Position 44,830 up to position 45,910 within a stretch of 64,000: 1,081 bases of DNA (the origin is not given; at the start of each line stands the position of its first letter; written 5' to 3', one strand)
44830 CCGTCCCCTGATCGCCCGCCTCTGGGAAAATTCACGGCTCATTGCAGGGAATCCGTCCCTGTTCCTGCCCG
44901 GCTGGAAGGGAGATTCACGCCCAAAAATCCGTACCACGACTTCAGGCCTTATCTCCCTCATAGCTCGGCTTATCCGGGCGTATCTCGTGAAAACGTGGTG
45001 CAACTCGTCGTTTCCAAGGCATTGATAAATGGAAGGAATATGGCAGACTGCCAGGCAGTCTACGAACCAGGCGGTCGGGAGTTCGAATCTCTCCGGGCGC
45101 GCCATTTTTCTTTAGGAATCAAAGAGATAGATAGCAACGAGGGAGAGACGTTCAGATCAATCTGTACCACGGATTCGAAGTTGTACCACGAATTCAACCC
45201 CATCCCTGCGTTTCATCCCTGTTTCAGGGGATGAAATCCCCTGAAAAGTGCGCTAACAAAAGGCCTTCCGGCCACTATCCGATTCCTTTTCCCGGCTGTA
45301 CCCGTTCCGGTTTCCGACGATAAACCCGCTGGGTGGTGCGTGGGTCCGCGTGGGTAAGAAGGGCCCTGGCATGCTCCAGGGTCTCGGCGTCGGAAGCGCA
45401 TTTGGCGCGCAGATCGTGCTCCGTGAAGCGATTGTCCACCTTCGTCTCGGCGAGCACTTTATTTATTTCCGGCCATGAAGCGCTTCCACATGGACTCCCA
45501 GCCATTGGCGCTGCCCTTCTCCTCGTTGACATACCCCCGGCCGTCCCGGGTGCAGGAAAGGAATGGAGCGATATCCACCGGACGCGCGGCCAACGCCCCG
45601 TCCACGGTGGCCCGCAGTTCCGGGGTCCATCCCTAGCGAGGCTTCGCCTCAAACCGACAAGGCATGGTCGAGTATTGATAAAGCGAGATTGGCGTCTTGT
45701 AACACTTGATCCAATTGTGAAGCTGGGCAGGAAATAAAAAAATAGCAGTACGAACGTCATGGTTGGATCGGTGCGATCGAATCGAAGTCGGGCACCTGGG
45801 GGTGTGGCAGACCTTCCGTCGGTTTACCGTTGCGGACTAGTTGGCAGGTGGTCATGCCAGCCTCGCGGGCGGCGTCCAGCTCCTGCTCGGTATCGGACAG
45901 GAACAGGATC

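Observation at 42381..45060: Tandemly duplicated Rpn/YhgA-like nuclease genes that differ only in the C-terminal segment downstream of an internal SD+ATG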

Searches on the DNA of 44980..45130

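Call 77: search_rna_families(source=window, start=44980, end=45130, threshold=evalue, max_evalue=10, show_alignments=2)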
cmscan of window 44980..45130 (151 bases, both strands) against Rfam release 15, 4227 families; matches with E-value up to 10: 3.
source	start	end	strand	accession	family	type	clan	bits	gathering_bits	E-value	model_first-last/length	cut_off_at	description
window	45070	45114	-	RF02194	HPnc0260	Gene; antisense;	-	19.8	59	8.4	107-153/156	no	Bacterial antisense RNA HPnc0260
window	45077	45093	-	RF04351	Plastid-psbl-rps4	Cis-reg;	-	11.2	68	8.5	9-25/53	no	Plastid-psbl-rps4 3UTR RNA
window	45076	45093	+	RF00023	tmRNA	Gene;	CL00001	5.6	47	1.3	346-363/374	no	transfer-messenger RNA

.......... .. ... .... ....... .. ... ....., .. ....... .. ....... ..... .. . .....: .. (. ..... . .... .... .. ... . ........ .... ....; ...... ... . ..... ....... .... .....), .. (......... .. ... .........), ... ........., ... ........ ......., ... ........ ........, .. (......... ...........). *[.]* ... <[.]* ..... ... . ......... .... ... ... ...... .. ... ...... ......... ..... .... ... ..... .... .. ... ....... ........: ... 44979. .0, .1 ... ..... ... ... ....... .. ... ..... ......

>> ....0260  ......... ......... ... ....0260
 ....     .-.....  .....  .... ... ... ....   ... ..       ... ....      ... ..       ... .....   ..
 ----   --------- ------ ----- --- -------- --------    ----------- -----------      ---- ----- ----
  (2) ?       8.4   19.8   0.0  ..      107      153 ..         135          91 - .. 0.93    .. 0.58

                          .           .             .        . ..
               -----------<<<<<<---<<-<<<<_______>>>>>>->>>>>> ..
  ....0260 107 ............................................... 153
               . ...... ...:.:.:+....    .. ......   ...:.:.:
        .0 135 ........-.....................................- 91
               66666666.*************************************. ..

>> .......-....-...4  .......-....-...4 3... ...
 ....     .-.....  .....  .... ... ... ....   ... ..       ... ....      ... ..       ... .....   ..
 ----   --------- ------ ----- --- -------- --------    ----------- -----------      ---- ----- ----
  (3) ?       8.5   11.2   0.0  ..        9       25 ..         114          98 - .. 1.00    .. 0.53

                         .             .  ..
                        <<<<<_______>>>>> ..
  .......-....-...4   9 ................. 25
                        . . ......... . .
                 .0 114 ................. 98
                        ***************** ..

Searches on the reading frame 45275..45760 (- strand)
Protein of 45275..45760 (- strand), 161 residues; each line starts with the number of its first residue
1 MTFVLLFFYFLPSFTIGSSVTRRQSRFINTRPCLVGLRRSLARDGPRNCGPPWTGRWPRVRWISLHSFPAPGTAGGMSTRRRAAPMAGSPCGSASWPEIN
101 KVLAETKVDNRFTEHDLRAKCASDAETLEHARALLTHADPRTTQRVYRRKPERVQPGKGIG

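Call 6: search_protein_families(library=pfam, proteins=[window:45275-45760:-], max_evalue=0.01)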
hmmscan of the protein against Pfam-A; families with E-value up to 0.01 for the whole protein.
window:45275-45760:- (161 aa): 0 families

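Call 9: search_protein_families(library=ncbifam, proteins=[window:45275-45760:-], max_evalue=0.01)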
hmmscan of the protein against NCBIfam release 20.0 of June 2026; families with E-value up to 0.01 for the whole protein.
window:45275-45760:- (161 aa): 0 families

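Call 51: search_protein_families(library=pfam, proteins=[window:45275-45760:-], max_evalue=5)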
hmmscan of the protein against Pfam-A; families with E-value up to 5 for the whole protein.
window:45275-45760:- (161 aa): 1 family
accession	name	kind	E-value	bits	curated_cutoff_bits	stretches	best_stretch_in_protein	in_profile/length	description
PF00589.27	Phage_integrase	-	0.081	13.1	27.1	1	95-150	110-168/172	Phage integrase family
